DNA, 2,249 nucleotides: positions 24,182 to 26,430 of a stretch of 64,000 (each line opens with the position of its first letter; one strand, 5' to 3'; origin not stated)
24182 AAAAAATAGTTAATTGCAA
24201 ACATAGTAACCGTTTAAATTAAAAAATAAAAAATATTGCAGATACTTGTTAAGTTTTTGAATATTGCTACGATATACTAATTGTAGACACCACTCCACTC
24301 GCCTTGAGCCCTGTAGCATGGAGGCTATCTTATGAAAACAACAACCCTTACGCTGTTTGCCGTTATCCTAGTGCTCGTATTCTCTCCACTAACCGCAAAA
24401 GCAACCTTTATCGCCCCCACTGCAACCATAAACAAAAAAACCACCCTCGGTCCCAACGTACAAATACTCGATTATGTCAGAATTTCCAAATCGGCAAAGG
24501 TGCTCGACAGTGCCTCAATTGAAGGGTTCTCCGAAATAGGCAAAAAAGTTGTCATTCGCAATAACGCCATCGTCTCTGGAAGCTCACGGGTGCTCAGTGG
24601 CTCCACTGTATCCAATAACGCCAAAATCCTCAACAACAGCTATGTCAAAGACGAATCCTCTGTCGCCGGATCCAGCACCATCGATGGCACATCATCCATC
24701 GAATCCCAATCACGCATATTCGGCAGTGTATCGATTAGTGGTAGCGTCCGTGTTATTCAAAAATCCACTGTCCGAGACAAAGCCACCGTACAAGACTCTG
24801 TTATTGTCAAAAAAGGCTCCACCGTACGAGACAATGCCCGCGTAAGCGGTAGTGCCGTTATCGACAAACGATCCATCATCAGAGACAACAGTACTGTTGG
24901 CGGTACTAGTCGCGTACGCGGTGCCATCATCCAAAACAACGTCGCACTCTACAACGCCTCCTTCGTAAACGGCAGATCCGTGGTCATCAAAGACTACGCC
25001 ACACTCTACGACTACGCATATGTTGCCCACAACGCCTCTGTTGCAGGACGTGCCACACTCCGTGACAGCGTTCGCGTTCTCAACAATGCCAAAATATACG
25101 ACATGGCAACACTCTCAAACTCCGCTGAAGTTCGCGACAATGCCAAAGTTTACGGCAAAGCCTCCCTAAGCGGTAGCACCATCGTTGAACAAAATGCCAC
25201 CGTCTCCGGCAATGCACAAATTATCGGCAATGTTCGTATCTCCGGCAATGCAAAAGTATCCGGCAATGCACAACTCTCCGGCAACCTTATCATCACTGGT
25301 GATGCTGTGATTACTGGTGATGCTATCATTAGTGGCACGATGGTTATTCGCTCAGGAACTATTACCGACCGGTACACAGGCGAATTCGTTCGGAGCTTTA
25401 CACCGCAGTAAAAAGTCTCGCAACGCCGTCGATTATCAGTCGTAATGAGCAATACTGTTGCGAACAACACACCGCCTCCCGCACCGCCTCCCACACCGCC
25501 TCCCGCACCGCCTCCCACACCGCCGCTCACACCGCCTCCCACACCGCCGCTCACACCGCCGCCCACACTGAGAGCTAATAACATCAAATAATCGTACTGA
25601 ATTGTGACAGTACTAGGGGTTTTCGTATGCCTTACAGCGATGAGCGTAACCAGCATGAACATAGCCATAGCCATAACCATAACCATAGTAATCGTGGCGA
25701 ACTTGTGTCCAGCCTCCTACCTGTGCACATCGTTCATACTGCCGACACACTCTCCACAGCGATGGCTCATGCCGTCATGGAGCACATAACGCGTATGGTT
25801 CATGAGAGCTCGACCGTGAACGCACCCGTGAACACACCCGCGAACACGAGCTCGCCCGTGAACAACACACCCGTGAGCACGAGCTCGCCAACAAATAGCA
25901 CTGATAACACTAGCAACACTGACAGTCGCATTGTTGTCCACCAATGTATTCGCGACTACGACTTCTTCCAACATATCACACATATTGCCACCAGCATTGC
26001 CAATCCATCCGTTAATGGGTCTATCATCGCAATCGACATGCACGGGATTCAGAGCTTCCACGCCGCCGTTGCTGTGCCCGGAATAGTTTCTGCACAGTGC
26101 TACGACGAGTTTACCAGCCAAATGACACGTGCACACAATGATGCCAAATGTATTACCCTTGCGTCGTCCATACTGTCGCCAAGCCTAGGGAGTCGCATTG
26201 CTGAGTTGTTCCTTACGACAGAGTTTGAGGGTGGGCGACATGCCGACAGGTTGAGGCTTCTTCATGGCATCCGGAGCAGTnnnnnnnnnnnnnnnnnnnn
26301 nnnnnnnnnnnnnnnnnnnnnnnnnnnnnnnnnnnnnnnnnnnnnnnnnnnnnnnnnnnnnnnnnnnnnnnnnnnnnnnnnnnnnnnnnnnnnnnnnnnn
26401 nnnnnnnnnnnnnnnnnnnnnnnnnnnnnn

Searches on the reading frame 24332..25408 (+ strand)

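Call 65: search_protein_families(library=pfam, proteins=[window:24332-25408:+], max_evalue=1)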
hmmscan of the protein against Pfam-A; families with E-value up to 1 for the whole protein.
window:24332-25408:+ (359 aa): 6 families
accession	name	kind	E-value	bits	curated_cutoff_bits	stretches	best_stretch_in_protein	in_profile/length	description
PF00132.30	Hexapep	-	1.5e-17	62.9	27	4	49-83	2-36/36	Bacterial transferase hexapeptide (six repeats)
PF25084.1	LbH_EIF2B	-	1.3e-12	48.1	54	5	169-273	10-105/105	EIF2B subunit epsilon LbH domain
PF18836.7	B_solenoid_ydck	-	1.7e-07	31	30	1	302-317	2-17/17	YdcK Beta solenoid repeat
PF04519.19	Bactofilin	-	3.4e-06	27.7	27.9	2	262-343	14-91/98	Polymer-forming cytoskeletal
PF25087.1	GMPPB_C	-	0.00026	21.1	39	0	129-221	1-85/110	GMPPB C-terminal domain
PF01723.21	Chorion_1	-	0.2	12.1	22.3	1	280-324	79-123/169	Chorion protein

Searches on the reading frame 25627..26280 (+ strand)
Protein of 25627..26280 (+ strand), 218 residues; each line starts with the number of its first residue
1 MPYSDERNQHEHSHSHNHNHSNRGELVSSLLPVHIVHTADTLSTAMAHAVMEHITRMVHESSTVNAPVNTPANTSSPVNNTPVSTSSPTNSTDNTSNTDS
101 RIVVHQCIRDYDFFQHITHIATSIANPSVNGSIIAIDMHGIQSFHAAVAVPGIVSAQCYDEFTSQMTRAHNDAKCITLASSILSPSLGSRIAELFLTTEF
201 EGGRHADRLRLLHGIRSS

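Call 17: search_protein_families(library=ncbifam, proteins=[window:25627-26280:+], max_evalue=1)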
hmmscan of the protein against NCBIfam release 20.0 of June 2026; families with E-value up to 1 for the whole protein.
seq(218 aa): 9 families
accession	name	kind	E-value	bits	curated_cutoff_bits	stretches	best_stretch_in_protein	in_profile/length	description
NF006380.0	PRK08621.1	equivalog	4.2e-19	69.3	164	1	109-212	36-138/142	galactose-6-phosphate isomerase subunit LacA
TIGR00689.1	rpiB_lacA_lacB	subfamily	1.3e-17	64.1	88.3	1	109-213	37-140/145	RpiB/LacA/LacB family sugar-phosphate isomerase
NF009257.0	PRK12613.1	equivalog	1e-15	58.1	243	1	110-212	36-137/141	galactose-6-phosphate isomerase subunit LacA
TIGR01118.1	lacA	equivalog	1.4e-15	57.7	181.1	1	109-212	36-138/141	galactose-6-phosphate isomerase subunit LacA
NF004051.0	PRK05571.1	subfamily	1.6e-15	57.2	135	1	112-214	43-144/149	ribose-5-phosphate isomerase B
TIGR01120.1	rpiB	equivalog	5.6e-15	55.5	138.65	1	112-214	40-141/143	ribose 5-phosphate isomerase B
NF051858.1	EryPhIsonDerIRhiz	equivalog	3.5e-09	36.9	240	1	118-202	49-132/150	D-erythrulose-4-phosphate isomerase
TIGR02133.1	RPI_actino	equivalog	6.7e-09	35.8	168.2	1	121-211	51-141/148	ribose-5-phosphate isomerase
NF006381.0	PRK08622.1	equivalog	0.0029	17.4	234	1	122-206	51-134/171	galactose-6-phosphate isomerase subunit LacB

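Call 18: search_protein_families(library=pfam, proteins=[window:25627-26280:+], max_evalue=1)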
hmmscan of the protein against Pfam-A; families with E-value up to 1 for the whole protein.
seq(218 aa): 2 families
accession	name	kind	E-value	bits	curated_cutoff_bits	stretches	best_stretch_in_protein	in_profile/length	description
PF02502.23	LacAB_rpiB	-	1.6e-19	70.7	24.7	1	110-210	37-136/138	Ribose/Galactose Isomerase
PF09020.15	YopE_N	-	0.25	12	27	1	41-78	62-96/126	YopE, N terminal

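Call 19: find_homologous_proteins(query=window:25696-26280:+, max_evalue=0.001)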
Query seq(195 aa) (195 aa): 61 proteins with E <= 0.001 among 498 candidates.
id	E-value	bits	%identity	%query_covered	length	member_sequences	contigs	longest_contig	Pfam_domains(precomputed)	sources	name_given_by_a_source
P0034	3.2e-12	65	47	37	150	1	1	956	PF02502.24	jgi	jgi:ribose 5-phosphate isomerase B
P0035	9.6e-12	63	45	37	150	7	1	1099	PF02502.24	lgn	-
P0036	1.3e-11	63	38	56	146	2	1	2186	PF02502.24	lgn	-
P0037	2.6e-11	62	38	53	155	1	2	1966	PF02502.24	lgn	-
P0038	1.8e-10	59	48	34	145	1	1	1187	PF02502.24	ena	-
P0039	1.8e-10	59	48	34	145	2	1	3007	PF02502.24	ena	-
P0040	2.2e-10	59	50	31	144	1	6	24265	PF02502.24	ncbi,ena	-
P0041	4.7e-10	58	44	41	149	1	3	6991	PF02502.24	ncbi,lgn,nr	ncbi:MAG: ribose 5-phosphate isomerase B [Clostridia bacterium]|nr:ribose 5-phosphate isomerase B [C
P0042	8.3e-10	57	48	33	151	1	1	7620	PF02502.24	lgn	-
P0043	1.3e-9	56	38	53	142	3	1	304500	PF02502.24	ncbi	-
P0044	1.7e-9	56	40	52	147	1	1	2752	PF02502.24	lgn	-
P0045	1.9e-9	56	52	32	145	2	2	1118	PF02502.24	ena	-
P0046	2.1e-9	56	38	52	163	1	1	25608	PF02502.24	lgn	-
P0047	2.4e-9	55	50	32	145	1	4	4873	PF02502.24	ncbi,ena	-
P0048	2.7e-9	55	44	37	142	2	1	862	PF02502.24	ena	-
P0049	3.4e-9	55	38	50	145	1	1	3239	PF02502.24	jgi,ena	jgi:ribose 5-phosphate isomerase B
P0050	4.0e-9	55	47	33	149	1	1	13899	PF02502.24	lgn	-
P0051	6.6e-9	54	41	34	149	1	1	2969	PF02502.24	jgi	jgi:ribose 5-phosphate isomerase B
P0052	8.1e-9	54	38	51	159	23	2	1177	PF02502.24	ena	-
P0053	1.1e-8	53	48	30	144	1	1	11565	PF02502.24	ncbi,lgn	-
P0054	1.2e-8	53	37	51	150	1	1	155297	PF02502.24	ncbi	-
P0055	1.2e-8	53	45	33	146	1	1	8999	PF02502.24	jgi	-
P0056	1.6e-8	53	45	34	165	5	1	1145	PF02502.24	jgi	jgi:ribose 5-phosphate isomerase B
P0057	2.2e-8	52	42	33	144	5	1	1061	PF02502.24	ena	-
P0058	2.3e-8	52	36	50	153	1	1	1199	PF02502.24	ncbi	-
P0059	3.0e-8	52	42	38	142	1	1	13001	PF02502.24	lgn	-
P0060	3.5e-8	52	43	31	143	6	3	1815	PF02502.24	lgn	-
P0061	4.4e-8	51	42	37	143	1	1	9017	PF02502.24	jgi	-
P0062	6.2e-8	51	45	33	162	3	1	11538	PF02502.24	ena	-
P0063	6.5e-8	51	44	32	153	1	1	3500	PF02502.24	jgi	jgi:ribose 5-phosphate isomerase B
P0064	6.9e-8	51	36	51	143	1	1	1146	PF02502.24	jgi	jgi:ribose 5-phosphate isomerase B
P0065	9.1e-8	50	34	53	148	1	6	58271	PF02502.24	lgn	-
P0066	9.8e-8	50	42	37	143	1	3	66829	PF02502.24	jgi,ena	jgi:ribose 5-phosphate isomerase B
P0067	1.0e-7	50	45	33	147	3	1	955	PF02502.24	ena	-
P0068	1.3e-7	50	34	62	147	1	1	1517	PF02502.24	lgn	-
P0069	1.9e-7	49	44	33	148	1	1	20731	PF02502.24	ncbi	-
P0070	1.9e-7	49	43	36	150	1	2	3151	PF02502.24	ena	-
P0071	2.4e-7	49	40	37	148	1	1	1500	PF02502.24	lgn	-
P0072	2.4e-7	49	44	33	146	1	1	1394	PF02502.24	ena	-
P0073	2.6e-7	49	34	50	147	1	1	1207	PF02502.24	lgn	-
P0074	3.5e-7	48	43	37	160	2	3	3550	PF02502.24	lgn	-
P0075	3.8e-7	48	42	33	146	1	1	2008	PF02502.24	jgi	jgi:ribose 5-phosphate isomerase B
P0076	4.0e-7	48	44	30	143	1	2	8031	PF02502.24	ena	-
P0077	4.4e-7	48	42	33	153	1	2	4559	PF02502.24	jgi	jgi:ribose 5-phosphate isomerase B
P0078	6.3e-7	48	35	50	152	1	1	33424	PF02502.24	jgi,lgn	jgi:ribose 5-phosphate isomerase B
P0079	7.0e-7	47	37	50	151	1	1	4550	PF02502.24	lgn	-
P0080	1.3e-6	47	33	57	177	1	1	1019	PF02502.24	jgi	jgi:ribose 5-phosphate isomerase B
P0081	1.4e-6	46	36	61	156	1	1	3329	PF02502.24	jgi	jgi:ribose 5-phosphate isomerase B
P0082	3.4e-6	45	42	30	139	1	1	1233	PF02502.24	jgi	-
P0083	3.4e-6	45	42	30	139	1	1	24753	PF02502.24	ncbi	-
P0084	7.8e-6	44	47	30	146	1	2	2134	PF02502.24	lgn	-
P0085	9.0e-6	44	36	51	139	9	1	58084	PF02502.24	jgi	-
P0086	1.0e-5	44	43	30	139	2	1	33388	PF02502.24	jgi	jgi:ribose 5-phosphate isomerase B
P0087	1.5e-5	43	33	56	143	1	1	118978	PF02502.24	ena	-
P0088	1.6e-5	43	43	30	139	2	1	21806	PF02502.24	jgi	-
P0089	2.4e-5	42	43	30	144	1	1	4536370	PF02502.24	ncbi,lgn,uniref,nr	ncbi:ribose 5-phosphate isomerase B [Tenacibaculum sp. Bg11-29]|uniref:ribose 5-phosphate isomerase 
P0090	2.7e-5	42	40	43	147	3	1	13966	PF02502.24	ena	-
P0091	2.9e-5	42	48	27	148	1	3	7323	PF02502.24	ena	-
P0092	3.0e-5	42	48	27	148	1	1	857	PF02502.24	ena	-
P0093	4.6e-5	41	39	31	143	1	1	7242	PF02502.24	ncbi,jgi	-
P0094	1.6e-4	40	53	25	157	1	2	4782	PF02502.24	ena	-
